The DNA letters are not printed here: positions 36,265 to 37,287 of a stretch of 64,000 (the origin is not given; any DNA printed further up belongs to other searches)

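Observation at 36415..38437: AT-rich ABC-type ATPase + HEPN (Rx4H) two-gene cassette at the lysis-distal end of the prophage: candidate anti-phage / abortive-infection system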

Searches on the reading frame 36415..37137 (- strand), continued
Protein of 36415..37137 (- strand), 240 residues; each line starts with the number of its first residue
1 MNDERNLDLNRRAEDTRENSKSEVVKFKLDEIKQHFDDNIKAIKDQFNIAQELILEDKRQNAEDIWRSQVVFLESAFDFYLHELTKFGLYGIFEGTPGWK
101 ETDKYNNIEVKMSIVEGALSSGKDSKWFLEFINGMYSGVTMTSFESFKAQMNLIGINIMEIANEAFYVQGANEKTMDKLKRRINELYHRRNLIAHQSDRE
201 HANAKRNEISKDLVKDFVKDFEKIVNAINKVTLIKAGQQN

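Call 114: search_protein_families(library=pfam, proteins=[L195:1524-2570:+, L195:5812-6609:-, L195:7385-8359:-, L195:8371-9531:-, L194:1201-2157:+, L194:6685-8436:+, L194:8408-9643:+, L203:2183-3238:+, L203:6792-7919:+, L203:9152-10039:+], max_evalue=0.0001)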
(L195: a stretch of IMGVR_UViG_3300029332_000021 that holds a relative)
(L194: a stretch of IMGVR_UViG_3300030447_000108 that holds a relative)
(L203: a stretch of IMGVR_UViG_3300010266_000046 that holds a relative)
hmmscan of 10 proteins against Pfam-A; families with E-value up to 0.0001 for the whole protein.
L195:1524-2570:+ (348 aa): 1 family
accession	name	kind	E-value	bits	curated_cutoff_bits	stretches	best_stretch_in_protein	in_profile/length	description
PF00589.27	Phage_integrase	-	2.6e-20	73.3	27.1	1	196-339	25-171/172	Phage integrase family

L195:5812-6609:- (265 aa): 2 families
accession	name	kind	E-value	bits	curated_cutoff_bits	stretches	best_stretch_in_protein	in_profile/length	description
PF01520.23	Amidase_3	-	1.7e-12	48.1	27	1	15-167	12-173/174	N-acetylmuramoyl-L-alanine amidase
PF08239.17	SH3_3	-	1.6e-05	25.4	27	1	208-260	1-52/54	Bacterial SH3 domain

L195:7385-8359:- (324 aa): 1 family
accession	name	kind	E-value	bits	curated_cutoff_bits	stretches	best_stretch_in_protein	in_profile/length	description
PF10651.15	BppU_N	-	7.1e-09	35.9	23.1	1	7-128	4-128/142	BppU N-terminal domain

L195:8371-9531:- (386 aa): 1 family
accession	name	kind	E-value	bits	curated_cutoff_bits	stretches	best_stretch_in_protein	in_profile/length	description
PF06605.17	Prophage_tail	-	2.3e-08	34.5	31.3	1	179-385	63-248/250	Prophage endopeptidase tail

L194:1201-2157:+ (318 aa): 1 family
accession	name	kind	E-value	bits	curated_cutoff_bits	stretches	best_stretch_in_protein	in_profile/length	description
PF11300.13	DUF3102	-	4e-17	63.1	24.4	1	36-142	13-129/129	Protein of unknown function (DUF3102)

L194:6685-8436:+ (583 aa): 2 families
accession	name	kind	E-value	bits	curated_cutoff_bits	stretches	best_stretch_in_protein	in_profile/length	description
PF20441.4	TerL_nuclease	-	4.9e-36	124.8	24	1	280-558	4-280/286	Terminase large subunit, endonuclease domain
PF03354.21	TerL_ATPase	-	3.2e-27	95.8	23.7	1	95-258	1-167/178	Terminase large subunit, ATPase domain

L194:8408-9643:+ (411 aa): 1 family
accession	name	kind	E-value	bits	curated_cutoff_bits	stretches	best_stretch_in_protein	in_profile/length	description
PF04860.17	Phage_portal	-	4.2e-80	269.8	39.1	1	56-383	2-321/321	Phage portal protein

L203:2183-3238:+ (351 aa): 1 family
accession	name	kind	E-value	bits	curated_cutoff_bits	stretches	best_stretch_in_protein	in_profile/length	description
PF05954.17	Phage_GPD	-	5.3e-07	29.5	30.1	1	119-336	78-303/305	Phage tail baseplate hub (GPD)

L203:6792-7919:+ (375 aa): 1 family
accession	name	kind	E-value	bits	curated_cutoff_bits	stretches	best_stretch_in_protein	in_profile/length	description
PF04865.19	Baseplate_J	-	3.4e-54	184.2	21.1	1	76-332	2-252/255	Baseplate J-like protein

L203:9152-10039:+ (295 aa): 1 family
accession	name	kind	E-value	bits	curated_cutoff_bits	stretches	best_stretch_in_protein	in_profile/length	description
PF12571.13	Phage_tail_fib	-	2.2e-09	37.9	23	1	8-150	8-145/150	Phage tail-collar fibre protein, N-terminal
